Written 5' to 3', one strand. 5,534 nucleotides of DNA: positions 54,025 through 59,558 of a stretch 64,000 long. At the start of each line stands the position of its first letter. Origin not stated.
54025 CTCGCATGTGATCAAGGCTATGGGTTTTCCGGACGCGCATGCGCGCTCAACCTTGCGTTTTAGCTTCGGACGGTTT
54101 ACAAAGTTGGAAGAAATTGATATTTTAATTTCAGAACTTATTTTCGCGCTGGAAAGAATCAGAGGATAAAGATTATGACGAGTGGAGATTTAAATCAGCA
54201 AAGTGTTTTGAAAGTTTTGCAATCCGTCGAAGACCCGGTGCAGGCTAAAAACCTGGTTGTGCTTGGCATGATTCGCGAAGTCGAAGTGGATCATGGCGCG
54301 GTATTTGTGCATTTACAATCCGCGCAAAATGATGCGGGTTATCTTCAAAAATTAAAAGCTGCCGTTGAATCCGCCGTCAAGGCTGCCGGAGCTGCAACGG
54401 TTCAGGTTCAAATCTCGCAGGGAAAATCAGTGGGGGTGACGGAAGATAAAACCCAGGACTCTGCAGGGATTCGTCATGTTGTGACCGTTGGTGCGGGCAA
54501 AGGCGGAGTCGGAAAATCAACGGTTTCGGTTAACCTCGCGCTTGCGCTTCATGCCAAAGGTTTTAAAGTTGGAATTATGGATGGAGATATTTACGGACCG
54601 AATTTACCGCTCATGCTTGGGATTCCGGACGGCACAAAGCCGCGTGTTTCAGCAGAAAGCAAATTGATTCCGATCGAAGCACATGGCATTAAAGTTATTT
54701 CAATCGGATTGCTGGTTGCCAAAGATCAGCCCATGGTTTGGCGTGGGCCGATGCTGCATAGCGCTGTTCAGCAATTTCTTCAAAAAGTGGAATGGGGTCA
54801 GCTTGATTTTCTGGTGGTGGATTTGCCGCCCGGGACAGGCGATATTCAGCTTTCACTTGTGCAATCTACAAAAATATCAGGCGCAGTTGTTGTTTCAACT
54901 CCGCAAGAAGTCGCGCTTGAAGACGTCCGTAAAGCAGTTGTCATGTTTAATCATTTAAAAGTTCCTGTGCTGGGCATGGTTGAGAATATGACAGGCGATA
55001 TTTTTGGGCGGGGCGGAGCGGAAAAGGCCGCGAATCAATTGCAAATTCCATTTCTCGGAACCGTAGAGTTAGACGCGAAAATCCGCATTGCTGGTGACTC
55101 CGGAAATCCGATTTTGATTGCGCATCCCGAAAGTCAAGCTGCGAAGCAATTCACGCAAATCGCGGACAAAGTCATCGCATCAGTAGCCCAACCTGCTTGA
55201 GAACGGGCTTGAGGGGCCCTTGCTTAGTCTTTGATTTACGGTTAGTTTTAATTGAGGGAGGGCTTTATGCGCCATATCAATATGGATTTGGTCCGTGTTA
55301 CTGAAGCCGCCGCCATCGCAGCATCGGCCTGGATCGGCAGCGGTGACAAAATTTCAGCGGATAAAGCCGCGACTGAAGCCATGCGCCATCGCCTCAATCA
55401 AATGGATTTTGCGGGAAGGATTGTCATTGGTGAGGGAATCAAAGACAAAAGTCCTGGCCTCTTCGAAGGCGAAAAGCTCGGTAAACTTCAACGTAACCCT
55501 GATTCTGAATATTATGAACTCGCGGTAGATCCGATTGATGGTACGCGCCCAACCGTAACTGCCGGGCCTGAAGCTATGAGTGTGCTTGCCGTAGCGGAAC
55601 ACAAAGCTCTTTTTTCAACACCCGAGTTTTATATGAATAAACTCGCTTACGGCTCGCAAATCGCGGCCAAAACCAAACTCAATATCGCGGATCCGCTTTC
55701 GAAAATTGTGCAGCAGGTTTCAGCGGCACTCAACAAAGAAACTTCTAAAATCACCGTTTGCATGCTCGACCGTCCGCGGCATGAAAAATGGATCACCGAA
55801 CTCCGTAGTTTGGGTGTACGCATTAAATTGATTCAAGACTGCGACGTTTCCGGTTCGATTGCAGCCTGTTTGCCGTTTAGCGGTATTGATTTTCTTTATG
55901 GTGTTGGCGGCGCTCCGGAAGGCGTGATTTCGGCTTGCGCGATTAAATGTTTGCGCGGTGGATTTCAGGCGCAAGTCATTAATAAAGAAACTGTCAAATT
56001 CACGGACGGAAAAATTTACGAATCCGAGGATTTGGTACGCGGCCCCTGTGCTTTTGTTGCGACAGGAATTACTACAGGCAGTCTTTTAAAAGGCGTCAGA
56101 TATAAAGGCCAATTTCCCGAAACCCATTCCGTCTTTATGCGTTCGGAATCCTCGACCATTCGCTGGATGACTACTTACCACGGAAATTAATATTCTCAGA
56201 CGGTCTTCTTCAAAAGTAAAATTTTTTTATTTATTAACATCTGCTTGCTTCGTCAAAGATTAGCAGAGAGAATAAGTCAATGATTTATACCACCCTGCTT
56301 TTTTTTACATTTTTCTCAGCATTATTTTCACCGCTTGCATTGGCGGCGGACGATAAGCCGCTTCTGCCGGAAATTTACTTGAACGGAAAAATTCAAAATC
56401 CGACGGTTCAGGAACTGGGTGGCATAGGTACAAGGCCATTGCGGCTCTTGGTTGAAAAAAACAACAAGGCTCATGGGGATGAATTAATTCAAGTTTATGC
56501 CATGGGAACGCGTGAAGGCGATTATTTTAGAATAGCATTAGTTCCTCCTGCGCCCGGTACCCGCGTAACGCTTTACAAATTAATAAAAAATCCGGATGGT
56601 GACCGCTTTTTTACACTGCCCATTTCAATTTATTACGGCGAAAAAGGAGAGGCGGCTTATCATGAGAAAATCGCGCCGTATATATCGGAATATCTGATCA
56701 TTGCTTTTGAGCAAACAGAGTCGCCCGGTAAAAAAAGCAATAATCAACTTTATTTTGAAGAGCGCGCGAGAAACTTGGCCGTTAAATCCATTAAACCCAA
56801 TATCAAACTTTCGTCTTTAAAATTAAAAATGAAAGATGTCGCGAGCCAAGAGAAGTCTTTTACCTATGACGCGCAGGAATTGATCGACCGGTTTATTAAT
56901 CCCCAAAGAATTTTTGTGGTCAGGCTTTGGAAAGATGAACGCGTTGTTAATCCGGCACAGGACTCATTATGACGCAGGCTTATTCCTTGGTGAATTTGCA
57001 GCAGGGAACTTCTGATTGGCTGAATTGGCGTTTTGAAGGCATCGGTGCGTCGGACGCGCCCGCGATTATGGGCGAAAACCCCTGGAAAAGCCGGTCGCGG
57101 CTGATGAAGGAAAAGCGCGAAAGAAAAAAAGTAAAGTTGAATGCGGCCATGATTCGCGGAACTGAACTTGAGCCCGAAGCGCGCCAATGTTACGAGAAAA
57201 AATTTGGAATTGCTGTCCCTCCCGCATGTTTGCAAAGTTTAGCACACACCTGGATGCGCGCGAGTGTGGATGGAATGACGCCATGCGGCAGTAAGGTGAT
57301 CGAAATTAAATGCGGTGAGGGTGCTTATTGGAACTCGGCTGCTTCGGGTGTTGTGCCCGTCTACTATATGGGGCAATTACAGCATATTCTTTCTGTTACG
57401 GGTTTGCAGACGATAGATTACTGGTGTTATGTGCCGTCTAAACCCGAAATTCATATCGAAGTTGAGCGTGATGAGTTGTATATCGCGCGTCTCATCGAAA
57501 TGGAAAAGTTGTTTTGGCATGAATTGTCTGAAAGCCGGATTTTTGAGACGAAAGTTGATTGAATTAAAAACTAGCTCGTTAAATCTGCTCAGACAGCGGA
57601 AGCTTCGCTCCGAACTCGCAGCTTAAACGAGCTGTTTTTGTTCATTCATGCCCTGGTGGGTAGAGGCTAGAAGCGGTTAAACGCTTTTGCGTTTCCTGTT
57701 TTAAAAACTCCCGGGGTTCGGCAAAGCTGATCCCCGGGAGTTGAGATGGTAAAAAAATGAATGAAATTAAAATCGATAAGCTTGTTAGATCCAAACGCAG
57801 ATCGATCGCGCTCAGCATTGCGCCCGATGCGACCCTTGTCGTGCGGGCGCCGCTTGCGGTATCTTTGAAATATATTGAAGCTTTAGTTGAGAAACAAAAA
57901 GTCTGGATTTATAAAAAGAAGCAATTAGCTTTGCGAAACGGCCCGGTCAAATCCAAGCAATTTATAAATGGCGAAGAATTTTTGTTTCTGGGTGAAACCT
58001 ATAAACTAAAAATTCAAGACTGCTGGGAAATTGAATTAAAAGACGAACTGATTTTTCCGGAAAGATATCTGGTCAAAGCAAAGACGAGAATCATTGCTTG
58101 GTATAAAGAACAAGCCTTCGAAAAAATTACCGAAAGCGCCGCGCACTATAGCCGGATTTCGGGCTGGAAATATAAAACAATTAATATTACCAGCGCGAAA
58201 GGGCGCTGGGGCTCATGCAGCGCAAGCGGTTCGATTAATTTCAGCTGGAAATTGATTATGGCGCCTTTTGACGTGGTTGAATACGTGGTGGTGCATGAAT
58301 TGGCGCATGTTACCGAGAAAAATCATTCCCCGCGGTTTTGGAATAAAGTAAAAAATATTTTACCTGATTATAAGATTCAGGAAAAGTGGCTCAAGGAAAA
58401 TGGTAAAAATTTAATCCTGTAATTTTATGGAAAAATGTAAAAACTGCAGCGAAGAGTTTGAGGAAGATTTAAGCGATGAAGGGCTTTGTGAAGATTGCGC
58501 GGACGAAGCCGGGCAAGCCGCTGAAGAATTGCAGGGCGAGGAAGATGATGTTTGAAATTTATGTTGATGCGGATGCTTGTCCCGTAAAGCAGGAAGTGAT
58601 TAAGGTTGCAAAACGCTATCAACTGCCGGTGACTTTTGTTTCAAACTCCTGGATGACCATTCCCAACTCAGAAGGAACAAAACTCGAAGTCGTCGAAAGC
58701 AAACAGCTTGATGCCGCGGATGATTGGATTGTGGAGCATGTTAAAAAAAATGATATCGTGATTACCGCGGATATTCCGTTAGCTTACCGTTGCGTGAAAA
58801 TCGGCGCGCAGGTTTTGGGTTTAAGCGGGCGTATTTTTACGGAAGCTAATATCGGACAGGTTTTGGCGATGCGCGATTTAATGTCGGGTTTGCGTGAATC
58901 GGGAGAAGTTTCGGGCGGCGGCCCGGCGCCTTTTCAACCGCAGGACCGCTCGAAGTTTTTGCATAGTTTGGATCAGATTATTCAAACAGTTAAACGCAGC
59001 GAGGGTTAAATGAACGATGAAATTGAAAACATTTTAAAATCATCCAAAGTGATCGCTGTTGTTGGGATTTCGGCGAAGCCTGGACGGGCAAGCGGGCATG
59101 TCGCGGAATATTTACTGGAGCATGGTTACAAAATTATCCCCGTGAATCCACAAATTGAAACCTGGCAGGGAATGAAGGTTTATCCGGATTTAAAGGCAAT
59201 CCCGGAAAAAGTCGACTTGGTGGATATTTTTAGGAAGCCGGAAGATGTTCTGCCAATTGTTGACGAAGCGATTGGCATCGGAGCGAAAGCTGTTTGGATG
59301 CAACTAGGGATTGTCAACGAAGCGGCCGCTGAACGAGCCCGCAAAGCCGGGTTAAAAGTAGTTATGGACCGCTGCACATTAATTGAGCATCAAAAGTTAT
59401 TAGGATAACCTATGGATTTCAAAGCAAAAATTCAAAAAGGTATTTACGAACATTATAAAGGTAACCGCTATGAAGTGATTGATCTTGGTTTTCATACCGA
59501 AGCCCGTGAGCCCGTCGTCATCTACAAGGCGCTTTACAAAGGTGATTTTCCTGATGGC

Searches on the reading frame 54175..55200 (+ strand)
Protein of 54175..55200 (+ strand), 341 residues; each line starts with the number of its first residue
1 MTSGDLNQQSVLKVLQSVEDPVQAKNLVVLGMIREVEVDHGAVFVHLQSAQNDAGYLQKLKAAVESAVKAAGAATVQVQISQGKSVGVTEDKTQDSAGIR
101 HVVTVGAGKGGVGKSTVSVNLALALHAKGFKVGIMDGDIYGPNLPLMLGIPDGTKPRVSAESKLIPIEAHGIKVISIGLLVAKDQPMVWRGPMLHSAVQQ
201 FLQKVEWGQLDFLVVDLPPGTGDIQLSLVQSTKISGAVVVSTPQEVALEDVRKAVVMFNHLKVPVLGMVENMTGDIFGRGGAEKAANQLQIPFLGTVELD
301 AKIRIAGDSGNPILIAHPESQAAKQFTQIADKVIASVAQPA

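Call 53: search_protein_families(library=pfam, max_evalue=0.00001, proteins=[window:54175-55200:+])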
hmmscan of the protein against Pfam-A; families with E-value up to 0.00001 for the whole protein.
window:54175-55200:+ (341 aa): 6 families
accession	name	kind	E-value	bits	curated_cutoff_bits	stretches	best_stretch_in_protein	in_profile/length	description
PF10609.15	ParA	-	1.1e-89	300.6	27.1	1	99-333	2-245/246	NUBPL iron-transfer P-loop NTPase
PF01656.29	CbiA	-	8.4e-12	45.6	25.4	1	104-313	2-125/125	CobQ/CobB/MinD/ParA nucleotide binding domain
PF13614.12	AAA_31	-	2.5e-09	37.8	27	1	102-224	3-132/177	AAA domain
PF01883.24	FeS_assembly_P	-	3.8e-08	33.9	23.5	1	9-78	2-71/73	Iron-sulfur cluster assembly protein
PF09140.17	MipZ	-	4.6e-07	29.8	20.7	1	101-139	1-39/262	ATPase MipZ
PF00142.24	Fer4_NifH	-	6.8e-07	29.5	25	0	108-135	7-34/271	4Fe-4S iron sulfur cluster binding proteins, NifH/frxC family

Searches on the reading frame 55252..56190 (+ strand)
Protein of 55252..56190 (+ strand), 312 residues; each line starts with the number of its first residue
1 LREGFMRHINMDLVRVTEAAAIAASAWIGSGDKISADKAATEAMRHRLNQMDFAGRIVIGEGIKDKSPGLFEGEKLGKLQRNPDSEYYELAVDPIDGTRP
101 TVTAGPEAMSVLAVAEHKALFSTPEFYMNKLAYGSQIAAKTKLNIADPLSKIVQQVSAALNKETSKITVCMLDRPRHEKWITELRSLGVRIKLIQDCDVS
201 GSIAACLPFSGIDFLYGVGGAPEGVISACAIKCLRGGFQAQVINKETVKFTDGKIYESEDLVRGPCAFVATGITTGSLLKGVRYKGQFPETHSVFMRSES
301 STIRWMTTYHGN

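Call 54: search_protein_families(library=pfam, max_evalue=0.00001, proteins=[window:55252-56190:+])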
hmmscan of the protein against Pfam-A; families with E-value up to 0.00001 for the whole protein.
window:55252-56190:+ (312 aa): 1 family
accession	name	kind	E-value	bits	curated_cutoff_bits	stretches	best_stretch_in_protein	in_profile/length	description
PF03320.18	FBPase_glpX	-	1.3e-105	353.1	27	1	7-310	1-307/307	Bacterial fructose-1,6-bisphosphatase, glpX-encoded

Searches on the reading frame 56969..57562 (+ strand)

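Call 54: search_protein_families(library=pfam, max_evalue=0.00001, proteins=[window:56969-57562:+])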
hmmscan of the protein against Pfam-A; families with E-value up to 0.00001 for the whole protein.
window:56969-57562:+ (197 aa): 1 family
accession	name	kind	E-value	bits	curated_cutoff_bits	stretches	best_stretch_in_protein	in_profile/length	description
PF09588.16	YqaJ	-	2.3e-27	96.6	22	1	16-146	1-149/150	YqaJ-like viral recombinase domain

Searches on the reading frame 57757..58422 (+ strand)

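Call 54: search_protein_families(library=pfam, max_evalue=0.00001, proteins=[window:57757-58422:+])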
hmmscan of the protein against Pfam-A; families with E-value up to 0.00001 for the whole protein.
window:57757-58422:+ (221 aa): 1 family
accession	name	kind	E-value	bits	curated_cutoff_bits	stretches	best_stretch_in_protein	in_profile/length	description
PF01863.23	YgjP-like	-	3.5e-56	190.9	26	1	15-215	1-207/207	YgjP-like, metallopeptidase domain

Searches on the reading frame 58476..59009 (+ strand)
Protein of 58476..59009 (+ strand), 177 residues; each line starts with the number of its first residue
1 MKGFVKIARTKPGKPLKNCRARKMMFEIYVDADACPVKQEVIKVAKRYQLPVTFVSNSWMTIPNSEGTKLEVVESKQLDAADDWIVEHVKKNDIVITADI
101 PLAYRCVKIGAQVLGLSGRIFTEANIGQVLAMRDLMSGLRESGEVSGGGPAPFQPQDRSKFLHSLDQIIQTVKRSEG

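Call 54: search_protein_families(library=pfam, max_evalue=0.00001, proteins=[window:58476-59009:+])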
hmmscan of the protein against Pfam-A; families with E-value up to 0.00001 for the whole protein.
window:58476-59009:+ (177 aa): 1 family
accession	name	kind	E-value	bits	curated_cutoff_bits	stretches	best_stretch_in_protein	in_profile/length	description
PF02639.20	DUF188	-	1e-44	151.8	24.3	1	40-170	1-129/130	Uncharacterized BCR, YaiI/YqxD family COG1671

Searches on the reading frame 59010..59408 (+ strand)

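Call 54: search_protein_families(library=pfam, max_evalue=0.00001, proteins=[window:59010-59408:+])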
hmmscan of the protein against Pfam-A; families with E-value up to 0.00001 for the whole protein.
window:59010-59408:+ (132 aa): 1 family
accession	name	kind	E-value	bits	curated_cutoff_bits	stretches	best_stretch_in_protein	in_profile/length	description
PF13380.12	CoA_binding_2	-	2.6e-45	154.1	22.8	1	13-128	1-116/116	CoA binding domain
